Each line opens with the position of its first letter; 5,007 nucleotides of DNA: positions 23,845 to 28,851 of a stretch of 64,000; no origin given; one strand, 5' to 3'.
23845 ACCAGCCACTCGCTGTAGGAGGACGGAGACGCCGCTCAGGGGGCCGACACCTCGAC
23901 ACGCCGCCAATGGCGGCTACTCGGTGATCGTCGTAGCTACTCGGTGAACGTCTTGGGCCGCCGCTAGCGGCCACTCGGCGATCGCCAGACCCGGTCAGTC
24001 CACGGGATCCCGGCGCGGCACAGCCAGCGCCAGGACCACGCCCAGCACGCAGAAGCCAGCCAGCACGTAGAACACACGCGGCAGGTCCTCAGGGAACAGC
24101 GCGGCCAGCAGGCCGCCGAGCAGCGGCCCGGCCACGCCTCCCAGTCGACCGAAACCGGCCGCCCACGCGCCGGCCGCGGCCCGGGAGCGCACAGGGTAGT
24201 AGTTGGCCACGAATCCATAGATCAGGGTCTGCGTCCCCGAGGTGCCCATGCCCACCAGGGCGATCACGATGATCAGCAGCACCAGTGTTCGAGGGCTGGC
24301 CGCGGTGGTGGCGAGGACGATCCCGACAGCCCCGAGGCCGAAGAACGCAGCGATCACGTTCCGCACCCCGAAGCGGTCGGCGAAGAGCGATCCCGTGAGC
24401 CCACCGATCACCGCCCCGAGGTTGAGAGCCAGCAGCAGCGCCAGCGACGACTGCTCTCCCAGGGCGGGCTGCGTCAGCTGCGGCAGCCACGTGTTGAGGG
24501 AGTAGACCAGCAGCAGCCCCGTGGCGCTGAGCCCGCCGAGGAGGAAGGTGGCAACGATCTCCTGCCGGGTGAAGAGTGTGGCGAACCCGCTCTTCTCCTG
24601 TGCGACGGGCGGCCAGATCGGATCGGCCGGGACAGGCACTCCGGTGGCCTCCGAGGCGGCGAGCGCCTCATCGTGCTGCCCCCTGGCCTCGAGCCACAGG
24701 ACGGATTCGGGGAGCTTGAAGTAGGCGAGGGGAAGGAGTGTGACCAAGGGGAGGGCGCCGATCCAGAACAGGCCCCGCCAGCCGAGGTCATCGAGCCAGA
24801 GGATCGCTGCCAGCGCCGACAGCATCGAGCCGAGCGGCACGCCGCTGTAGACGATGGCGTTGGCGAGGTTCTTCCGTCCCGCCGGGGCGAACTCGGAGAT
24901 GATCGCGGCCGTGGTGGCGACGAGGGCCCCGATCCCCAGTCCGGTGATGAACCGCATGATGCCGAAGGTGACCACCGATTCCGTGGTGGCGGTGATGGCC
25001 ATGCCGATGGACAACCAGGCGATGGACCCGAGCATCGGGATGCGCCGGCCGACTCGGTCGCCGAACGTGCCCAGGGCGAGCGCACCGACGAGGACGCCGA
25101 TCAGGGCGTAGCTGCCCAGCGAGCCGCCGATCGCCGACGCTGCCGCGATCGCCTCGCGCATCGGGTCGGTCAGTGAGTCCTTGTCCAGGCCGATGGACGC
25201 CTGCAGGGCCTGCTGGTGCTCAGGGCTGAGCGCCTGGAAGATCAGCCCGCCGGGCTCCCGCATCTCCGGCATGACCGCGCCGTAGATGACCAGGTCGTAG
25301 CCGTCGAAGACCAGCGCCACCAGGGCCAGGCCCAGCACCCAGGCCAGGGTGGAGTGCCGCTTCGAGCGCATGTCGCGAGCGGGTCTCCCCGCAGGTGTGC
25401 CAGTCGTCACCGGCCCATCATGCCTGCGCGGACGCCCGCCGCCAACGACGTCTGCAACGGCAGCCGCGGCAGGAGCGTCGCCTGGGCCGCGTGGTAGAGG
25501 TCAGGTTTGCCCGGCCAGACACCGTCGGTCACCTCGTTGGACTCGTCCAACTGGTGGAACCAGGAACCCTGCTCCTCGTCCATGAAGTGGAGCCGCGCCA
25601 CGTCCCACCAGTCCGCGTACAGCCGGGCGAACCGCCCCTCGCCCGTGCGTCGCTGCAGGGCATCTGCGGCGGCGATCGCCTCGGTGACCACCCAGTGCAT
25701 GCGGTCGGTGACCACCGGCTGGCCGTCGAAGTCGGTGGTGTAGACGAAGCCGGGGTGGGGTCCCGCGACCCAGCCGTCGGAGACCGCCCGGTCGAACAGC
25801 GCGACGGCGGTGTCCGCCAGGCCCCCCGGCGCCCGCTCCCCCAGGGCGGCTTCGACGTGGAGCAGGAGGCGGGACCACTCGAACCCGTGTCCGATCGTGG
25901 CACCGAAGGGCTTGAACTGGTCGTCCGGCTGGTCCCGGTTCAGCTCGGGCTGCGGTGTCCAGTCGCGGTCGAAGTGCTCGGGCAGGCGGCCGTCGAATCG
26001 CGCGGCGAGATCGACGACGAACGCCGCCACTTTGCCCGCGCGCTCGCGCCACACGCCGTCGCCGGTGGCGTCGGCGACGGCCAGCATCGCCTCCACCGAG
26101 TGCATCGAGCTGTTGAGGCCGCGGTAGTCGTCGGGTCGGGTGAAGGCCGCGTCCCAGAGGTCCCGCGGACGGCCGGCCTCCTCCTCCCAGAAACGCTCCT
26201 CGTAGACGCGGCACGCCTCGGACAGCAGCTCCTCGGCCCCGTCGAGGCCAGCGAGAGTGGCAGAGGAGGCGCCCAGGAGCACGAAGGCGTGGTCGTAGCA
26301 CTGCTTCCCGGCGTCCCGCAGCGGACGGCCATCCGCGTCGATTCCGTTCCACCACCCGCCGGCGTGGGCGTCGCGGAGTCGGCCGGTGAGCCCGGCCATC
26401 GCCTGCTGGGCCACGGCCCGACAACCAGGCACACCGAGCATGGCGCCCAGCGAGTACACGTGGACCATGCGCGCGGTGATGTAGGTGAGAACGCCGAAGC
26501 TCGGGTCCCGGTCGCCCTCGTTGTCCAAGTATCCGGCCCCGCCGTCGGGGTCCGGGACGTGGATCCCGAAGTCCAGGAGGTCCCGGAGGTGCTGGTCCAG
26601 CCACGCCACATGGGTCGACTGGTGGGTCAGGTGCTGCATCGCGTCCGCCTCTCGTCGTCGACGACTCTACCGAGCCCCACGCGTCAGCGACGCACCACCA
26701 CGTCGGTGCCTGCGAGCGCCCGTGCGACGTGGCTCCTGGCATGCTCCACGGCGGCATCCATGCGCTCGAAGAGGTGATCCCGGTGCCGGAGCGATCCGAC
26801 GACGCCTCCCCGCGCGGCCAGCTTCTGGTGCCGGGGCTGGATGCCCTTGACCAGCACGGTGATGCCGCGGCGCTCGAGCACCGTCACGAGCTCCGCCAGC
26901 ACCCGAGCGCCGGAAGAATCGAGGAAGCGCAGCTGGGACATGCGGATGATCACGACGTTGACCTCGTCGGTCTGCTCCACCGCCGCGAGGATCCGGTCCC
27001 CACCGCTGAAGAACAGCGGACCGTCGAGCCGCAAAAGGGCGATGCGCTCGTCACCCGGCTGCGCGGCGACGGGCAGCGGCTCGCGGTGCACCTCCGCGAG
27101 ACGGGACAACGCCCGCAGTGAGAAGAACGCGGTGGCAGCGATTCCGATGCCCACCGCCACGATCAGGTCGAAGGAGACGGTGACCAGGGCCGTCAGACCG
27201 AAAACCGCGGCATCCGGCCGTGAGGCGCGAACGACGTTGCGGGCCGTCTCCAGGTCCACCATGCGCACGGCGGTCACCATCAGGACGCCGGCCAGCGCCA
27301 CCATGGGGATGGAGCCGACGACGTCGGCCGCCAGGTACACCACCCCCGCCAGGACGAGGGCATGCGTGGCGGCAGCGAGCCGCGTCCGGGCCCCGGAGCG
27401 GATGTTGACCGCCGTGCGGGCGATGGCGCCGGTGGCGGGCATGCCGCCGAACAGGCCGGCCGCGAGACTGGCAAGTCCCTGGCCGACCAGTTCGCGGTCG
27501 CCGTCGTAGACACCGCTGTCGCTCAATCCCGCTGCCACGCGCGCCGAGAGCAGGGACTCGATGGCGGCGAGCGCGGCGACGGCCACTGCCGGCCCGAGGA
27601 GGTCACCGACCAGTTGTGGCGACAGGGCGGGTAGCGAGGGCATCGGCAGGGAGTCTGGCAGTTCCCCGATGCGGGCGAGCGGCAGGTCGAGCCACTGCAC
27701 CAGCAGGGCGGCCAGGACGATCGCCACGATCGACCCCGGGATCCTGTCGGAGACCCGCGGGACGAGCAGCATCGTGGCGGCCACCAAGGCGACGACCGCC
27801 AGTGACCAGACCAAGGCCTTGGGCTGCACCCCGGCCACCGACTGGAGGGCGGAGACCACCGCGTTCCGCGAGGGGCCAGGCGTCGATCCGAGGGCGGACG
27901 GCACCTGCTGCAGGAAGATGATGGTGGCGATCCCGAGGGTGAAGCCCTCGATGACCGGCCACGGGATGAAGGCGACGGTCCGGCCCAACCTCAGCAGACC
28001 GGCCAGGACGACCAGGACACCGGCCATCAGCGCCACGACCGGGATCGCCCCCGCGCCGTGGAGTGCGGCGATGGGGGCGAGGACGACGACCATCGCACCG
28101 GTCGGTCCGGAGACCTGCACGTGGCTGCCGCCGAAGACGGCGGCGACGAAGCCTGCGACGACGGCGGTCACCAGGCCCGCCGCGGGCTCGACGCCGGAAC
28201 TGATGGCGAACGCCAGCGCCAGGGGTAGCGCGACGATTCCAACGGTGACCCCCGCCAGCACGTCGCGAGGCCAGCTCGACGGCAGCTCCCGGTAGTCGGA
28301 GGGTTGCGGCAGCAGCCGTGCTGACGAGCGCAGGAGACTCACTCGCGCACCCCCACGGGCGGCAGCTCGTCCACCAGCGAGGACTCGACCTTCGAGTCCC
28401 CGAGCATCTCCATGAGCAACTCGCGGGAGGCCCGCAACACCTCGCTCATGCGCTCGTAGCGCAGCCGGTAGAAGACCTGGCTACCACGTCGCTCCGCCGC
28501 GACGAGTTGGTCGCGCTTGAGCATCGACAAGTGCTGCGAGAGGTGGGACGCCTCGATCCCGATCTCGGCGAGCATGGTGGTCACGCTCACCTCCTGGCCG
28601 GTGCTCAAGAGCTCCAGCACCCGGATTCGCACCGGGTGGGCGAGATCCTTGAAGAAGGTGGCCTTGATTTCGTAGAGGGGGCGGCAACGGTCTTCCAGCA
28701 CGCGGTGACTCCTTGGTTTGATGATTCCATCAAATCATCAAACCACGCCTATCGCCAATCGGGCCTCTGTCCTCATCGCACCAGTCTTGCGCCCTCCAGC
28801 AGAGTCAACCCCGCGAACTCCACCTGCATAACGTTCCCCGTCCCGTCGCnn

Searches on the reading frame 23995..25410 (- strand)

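Call 10: search_protein_families(library=pfam, proteins=[window:23995-25410:-])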
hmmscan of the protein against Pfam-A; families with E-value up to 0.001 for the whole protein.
window:23995-25410:- (471 aa): 3 families
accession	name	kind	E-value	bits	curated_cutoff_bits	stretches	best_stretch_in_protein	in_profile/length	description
PF07690.21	MFS_1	-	1e-41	143.5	33.4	2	85-340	24-259/347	Major Facilitator Superfamily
PF00083.30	Sugar_tr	-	4.6e-24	85.6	22.3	2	71-252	43-210/452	Sugar (and other) transporter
PF06779.20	MFS_4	-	2.9e-13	50.3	26.3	2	96-230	31-169/364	Uncharacterised MFS-type transporter YbfB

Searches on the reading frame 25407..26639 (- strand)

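Call 10: search_protein_families(library=pfam, proteins=[window:25407-26639:-])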
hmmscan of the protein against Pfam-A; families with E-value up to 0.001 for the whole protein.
window:25407-26639:- (410 aa): 1 family
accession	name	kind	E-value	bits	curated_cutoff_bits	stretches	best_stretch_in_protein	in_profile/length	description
PF07221.17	GlcNAc_2-epim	-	4.3e-105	352.2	23.4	1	33-387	1-347/347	N-acylglucosamine 2-epimerase (GlcNAc 2-epimerase)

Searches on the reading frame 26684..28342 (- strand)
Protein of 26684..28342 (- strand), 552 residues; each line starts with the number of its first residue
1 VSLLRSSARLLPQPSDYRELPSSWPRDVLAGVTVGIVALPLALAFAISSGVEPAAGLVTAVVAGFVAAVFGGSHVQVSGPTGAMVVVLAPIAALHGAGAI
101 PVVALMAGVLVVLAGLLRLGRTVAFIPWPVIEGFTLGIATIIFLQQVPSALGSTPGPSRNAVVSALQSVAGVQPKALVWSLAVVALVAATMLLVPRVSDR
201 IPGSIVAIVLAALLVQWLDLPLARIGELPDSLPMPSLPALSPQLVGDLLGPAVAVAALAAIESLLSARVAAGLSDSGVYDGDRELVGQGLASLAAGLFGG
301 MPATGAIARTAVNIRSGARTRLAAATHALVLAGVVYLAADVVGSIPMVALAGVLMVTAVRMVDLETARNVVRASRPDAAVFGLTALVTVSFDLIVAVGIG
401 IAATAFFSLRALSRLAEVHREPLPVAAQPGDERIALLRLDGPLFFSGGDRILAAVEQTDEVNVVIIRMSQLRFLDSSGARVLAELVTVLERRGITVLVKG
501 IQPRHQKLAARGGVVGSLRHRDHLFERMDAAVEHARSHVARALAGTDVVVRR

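Call 10: search_protein_families(library=pfam, proteins=[window:26684-28342:-])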
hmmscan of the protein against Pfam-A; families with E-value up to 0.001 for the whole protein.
window:26684-28342:- (552 aa): 3 families
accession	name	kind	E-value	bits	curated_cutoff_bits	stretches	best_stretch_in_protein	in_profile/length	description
PF00916.26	Sulfate_transp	-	4.9e-71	239.9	23.2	1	27-381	4-377/380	Sulfate permease family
PF01740.26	STAS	-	2.8e-14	53.2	22.6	1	430-526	6-101/106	STAS domain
PF13466.11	STAS_2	-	1.3e-05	25.8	29.2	1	437-514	1-79/80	STAS domain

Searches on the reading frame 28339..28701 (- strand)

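Call 10: search_protein_families(library=pfam, proteins=[window:28339-28701:-])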
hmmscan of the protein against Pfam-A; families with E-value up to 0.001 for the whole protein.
window:28339-28701:- (120 aa): 2 families
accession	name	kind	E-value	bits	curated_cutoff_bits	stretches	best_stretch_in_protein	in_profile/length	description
PF12840.13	HTH_20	-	5.5e-08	33.1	27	1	20-67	1-48/51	Helix-turn-helix domain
PF01022.26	HTH_5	-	2.5e-05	24.5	22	1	23-67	2-45/47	Bacterial regulatory protein, arsR family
